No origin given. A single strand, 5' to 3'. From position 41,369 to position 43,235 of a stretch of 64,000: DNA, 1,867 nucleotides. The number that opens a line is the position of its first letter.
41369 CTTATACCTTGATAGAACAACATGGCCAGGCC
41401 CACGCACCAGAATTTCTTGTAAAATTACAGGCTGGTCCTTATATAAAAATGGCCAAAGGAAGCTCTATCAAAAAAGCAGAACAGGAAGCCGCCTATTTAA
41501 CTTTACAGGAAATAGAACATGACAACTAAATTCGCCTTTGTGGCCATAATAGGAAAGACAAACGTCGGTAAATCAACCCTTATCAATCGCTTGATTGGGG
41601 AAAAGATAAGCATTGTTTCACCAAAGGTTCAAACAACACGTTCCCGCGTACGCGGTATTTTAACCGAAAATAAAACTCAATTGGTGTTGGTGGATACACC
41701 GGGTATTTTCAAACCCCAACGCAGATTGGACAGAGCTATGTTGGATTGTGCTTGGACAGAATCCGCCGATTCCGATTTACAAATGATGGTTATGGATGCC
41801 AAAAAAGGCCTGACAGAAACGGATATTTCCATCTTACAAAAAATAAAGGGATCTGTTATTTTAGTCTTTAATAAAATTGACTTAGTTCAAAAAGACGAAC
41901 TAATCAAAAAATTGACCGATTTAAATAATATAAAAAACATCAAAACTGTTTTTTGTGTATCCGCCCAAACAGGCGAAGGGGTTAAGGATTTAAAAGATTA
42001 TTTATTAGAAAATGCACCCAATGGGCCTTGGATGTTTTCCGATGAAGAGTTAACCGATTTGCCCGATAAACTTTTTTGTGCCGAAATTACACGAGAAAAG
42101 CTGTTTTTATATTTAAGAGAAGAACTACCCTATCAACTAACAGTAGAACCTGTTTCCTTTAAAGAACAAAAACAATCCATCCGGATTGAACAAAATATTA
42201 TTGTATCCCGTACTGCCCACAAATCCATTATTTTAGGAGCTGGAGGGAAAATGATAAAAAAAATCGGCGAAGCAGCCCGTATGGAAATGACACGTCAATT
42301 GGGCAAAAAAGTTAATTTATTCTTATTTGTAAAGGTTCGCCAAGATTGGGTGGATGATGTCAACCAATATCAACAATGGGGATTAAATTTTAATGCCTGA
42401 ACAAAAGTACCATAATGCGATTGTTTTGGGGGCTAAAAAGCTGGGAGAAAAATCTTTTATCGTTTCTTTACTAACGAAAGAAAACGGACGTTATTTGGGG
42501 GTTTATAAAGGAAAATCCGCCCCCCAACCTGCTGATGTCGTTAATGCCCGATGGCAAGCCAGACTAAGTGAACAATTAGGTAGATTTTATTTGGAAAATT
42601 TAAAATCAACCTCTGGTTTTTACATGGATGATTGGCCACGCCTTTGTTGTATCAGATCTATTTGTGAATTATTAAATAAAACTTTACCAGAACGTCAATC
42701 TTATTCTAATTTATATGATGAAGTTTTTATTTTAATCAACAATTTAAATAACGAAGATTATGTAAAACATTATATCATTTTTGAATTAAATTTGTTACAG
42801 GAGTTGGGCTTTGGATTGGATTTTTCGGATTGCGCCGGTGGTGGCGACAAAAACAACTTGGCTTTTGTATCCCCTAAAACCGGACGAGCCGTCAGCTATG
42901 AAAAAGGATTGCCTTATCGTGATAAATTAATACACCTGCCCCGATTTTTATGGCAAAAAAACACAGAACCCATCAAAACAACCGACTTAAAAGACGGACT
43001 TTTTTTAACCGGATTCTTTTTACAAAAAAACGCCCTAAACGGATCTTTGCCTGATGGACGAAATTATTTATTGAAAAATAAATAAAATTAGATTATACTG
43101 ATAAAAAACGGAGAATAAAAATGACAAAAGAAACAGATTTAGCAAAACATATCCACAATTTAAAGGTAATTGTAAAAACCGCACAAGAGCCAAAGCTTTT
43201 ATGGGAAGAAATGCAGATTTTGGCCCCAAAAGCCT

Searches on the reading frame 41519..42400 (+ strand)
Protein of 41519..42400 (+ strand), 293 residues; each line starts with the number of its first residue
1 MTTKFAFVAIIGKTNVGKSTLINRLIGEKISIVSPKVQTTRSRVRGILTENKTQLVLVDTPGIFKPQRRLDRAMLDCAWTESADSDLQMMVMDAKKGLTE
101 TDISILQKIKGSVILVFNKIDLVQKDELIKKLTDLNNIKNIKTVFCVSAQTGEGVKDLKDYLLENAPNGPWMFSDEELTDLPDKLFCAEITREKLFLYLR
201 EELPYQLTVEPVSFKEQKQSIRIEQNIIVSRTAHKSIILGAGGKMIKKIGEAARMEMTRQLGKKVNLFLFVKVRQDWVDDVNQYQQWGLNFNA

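Call 24: search_protein_families(library=pfam, proteins=[window:41519-42400:+], max_evalue=0.00001)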
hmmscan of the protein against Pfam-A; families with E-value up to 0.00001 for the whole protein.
window:41519-42400:+ (293 aa): 9 families
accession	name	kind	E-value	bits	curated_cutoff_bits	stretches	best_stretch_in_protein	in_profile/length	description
PF01926.29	MMR_HSR1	-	4.7e-25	88.3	21.9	1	8-119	2-113/113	50S ribosome-binding GTPase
PF07650.23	KH_2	-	6.8e-18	64.7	22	1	202-277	1-77/78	KH domain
PF02421.24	FeoB_N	-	2.6e-13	50.2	27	1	8-160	3-154/156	Ferrous iron transport protein B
PF10662.15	PduV-EutP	-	3.7e-12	46.7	21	1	8-162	4-141/143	Ethanolamine utilisation - propanediol utilisation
PF03193.22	RsgA_GTPase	-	3.9e-12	46.8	30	0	7-65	108-170/174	RsgA GTPase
PF00009.33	GTP_EFTU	-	1.4e-11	44.8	26.5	1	40-167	65-187/188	Elongation factor Tu GTP binding domain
PF00350.29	Dynamin_N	-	8e-11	42.7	27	0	8-41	1-34/168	Dynamin family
PF04548.22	AIG1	-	1.3e-09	38.2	27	1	10-111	5-109/212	AIG1 family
PF02492.25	cobW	-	1e-06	28.9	20.7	1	45-135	75-169/180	CobW/HypB/UreG, nucleotide-binding domain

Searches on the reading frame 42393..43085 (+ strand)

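Call 24: search_protein_families(library=pfam, proteins=[window:42393-43085:+], max_evalue=0.00001)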
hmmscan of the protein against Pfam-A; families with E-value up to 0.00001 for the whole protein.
window:42393-43085:+ (230 aa): 2 families
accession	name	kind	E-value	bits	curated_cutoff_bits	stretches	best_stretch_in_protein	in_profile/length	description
PF02565.21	RecO_C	-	7e-24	84.8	22.1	1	79-212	2-147/157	Recombination protein O C terminal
PF11967.14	RecO_N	-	3.2e-07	30.7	27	1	8-65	7-71/80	Recombination protein O N terminal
